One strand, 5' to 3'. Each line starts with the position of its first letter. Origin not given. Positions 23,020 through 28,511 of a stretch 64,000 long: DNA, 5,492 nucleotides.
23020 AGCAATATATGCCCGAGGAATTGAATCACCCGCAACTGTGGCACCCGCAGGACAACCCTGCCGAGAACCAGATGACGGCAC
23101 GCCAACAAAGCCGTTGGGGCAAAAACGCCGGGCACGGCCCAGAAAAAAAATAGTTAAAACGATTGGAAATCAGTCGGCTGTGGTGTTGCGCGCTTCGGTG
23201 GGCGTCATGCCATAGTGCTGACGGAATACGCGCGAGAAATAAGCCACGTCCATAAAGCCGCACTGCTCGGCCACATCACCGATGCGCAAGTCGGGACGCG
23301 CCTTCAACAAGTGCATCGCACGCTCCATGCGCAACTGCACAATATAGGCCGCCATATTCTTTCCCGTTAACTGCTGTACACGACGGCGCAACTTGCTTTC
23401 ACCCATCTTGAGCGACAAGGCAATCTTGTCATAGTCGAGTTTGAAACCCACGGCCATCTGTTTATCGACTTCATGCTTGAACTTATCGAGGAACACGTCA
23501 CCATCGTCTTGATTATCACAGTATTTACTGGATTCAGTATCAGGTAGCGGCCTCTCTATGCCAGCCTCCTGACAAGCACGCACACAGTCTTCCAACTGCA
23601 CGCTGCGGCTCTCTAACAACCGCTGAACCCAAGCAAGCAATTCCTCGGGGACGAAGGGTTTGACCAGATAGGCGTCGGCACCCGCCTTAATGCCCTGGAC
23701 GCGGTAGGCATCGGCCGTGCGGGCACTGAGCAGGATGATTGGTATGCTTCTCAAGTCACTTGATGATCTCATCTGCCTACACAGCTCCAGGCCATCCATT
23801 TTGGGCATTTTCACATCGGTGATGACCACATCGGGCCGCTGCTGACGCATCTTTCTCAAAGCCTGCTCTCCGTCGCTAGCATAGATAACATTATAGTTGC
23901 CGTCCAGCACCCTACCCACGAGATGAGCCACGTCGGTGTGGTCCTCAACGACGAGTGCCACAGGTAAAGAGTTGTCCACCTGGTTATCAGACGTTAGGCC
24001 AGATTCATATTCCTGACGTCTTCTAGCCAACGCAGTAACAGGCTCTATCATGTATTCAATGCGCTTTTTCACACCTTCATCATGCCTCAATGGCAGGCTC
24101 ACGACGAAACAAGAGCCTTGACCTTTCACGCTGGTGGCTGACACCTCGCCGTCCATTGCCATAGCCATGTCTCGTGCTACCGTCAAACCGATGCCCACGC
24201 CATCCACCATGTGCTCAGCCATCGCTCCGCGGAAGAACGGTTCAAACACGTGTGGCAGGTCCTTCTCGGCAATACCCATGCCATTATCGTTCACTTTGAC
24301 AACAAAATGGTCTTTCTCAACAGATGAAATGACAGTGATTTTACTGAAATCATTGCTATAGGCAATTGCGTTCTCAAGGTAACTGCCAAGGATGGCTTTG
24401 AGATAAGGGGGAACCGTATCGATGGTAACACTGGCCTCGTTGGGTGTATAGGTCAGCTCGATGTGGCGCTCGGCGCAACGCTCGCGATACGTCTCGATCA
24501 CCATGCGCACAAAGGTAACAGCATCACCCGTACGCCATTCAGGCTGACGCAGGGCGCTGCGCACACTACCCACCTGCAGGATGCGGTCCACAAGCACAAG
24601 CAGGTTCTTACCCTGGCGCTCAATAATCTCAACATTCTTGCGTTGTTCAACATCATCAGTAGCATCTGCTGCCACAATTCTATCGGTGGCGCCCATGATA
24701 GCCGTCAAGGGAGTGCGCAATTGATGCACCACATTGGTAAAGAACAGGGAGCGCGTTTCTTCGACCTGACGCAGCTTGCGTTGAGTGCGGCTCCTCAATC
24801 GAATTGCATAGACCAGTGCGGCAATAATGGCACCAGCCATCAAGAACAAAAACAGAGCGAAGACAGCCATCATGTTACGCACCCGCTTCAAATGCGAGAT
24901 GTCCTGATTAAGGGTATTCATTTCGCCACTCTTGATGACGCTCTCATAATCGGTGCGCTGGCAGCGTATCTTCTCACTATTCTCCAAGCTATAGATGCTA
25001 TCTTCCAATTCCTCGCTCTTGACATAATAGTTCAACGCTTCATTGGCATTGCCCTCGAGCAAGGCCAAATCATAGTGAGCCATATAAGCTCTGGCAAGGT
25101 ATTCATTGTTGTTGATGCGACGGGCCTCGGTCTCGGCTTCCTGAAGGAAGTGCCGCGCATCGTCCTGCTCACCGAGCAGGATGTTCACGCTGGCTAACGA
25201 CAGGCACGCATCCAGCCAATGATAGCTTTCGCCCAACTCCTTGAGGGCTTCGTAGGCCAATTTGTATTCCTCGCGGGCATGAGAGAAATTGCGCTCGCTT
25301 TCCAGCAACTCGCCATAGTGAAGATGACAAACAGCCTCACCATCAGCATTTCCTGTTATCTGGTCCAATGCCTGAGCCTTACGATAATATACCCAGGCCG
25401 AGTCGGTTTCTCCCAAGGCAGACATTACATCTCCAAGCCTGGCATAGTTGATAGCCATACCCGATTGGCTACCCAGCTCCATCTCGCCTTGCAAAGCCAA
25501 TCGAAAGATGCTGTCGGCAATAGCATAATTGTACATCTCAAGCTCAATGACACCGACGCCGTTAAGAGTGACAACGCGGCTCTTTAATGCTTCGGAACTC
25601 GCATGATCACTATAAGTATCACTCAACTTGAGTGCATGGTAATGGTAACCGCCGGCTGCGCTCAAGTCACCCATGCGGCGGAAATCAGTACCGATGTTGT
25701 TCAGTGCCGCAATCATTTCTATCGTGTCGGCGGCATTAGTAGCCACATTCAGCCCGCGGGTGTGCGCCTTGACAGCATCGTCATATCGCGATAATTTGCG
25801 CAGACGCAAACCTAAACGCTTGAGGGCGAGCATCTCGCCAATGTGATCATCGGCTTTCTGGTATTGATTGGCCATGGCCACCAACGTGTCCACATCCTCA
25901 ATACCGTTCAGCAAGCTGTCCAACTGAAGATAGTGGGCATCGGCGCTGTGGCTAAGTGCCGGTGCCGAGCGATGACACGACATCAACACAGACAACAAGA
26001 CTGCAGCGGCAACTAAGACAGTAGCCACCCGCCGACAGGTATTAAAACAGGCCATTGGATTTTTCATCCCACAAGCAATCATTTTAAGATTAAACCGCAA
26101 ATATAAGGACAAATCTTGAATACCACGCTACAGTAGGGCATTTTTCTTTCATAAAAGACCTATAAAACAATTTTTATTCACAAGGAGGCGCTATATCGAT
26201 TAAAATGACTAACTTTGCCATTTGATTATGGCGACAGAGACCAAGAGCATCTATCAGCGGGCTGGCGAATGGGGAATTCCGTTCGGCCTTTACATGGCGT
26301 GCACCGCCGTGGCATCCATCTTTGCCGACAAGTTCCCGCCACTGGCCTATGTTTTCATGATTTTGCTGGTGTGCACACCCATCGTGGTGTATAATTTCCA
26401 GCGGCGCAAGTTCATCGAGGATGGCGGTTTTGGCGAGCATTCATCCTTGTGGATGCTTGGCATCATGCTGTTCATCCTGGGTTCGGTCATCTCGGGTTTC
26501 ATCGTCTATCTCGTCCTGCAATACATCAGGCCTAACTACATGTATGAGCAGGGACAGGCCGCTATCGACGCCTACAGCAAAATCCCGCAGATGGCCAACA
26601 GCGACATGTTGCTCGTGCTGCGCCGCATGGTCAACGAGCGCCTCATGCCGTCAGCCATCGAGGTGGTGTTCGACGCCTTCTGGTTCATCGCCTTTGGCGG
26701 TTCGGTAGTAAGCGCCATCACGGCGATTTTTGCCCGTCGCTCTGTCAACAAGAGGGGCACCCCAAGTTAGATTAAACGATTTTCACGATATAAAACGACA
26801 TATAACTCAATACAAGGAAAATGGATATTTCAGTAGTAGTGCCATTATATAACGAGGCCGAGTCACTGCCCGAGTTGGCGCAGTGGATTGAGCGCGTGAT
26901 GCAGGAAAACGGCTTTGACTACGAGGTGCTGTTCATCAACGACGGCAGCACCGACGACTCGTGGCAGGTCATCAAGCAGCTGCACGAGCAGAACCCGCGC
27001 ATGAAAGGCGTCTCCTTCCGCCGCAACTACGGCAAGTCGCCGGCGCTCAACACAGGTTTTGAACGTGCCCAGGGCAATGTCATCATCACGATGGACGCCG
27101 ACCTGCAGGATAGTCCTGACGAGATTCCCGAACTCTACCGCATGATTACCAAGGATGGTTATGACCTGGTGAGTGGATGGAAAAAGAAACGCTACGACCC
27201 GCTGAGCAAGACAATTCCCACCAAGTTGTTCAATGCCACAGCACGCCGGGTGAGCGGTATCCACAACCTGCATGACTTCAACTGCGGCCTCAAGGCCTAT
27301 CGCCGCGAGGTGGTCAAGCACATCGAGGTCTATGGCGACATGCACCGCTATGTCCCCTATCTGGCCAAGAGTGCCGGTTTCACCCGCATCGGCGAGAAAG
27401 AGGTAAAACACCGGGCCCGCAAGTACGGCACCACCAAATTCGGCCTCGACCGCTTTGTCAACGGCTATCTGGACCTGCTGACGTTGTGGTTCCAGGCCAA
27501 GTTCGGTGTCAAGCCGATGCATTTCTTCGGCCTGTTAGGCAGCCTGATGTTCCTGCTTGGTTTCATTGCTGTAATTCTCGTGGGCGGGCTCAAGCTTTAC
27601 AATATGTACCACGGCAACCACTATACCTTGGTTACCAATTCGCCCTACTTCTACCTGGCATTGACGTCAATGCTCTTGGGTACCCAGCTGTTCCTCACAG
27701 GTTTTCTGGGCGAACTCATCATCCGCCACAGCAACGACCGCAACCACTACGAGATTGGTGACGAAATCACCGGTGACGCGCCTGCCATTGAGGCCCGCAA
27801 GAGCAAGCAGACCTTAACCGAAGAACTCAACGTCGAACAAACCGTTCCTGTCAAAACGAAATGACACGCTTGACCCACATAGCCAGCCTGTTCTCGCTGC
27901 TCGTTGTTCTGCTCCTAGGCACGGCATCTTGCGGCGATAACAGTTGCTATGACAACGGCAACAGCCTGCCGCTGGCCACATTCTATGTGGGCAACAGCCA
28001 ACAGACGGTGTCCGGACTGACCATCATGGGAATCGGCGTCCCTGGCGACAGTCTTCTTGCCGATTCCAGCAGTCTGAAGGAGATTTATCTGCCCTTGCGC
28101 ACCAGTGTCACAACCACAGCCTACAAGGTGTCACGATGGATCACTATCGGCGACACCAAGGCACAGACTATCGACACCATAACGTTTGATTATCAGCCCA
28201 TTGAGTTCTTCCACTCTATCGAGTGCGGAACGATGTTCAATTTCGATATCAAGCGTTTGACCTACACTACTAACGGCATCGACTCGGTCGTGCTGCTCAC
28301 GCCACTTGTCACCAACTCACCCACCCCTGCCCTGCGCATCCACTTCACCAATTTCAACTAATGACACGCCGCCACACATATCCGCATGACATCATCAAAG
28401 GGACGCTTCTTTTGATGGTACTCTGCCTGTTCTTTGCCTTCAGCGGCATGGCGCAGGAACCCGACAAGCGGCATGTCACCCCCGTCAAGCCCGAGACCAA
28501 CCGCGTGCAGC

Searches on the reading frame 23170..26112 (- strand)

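Call 6: search_protein_families(library=pfam, proteins=[window:23170-26112:-], max_evalue=0.01)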
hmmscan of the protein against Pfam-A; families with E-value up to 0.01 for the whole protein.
window:23170-26112:- (980 aa): 9 families
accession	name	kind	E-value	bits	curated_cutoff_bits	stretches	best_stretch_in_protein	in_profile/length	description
PF00072.30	Response_reg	-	5.3e-29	101.1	30.2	1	720-829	2-110/111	Response regulator receiver domain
PF12833.13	HTH_18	-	1.2e-20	74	33.6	1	898-976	2-79/80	Helix-turn-helix domain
PF02518.31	HATPase_c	-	2.9e-19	70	26.4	1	569-676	4-110/111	Histidine kinase-, DNA gyrase B-, and HSP90-like ATPase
PF00512.31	HisKA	-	2e-13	50.6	26.9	1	454-516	2-62/66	His Kinase A (phospho-acceptor) domain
PF00165.29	HTH_AraC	-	7.1e-13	48.8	26.6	1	941-976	8-42/42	Bacterial regulatory helix-turn-helix proteins, AraC family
PF13424.12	TPR_12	-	2.6e-10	40.8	30.1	0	223-292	6-77/77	Tetratricopeptide repeat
PF17874.7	TPR_MalT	-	2.6e-06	27.4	45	1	170-372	30-233/336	MalT-like TPR region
PF23198.2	PDE8A_N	-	0.0027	18.1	29.6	1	739-799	34-95/147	PDE8A-like, N-terminal domain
PF00515.34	TPR_1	-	0.005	17.1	27.8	0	96-121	3-28/34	Tetratricopeptide repeat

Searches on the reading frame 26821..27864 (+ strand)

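Call 6: search_protein_families(library=pfam, proteins=[window:26821-27864:+], max_evalue=0.01)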
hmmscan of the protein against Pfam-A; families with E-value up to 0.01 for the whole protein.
window:26821-27864:+ (347 aa): 3 families
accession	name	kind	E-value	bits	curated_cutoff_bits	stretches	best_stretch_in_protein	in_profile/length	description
PF00535.33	Glycos_transf_2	-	2.3e-35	122.4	23.3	1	4-168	1-167/168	Glycosyl transferase family 2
PF10111.15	Glyco_tranf_2_2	-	3e-11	43.8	27.3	1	4-110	1-107/276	Glycosyltransferase like family 2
PF13641.12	Glyco_tranf_2_3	-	0.00017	22.1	27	1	3-124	3-126/230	Glycosyltransferase like family 2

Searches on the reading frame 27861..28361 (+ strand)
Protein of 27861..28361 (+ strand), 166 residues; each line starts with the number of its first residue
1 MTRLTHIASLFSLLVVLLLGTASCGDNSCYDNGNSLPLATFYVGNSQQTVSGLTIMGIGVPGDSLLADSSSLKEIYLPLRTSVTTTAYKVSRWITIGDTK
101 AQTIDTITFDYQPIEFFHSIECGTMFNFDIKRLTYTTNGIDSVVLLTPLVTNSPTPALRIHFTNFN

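Call 6: search_protein_families(library=pfam, proteins=[window:27861-28361:+], max_evalue=0.01)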
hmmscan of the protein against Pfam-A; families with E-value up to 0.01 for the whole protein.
window:27861-28361:+ (166 aa): 1 family
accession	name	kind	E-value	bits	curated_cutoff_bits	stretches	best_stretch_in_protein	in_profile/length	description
PF20050.4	DUF6452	-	3.5e-24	85.5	27.1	1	53-162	2-108/108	Family of unknown function (DUF6452)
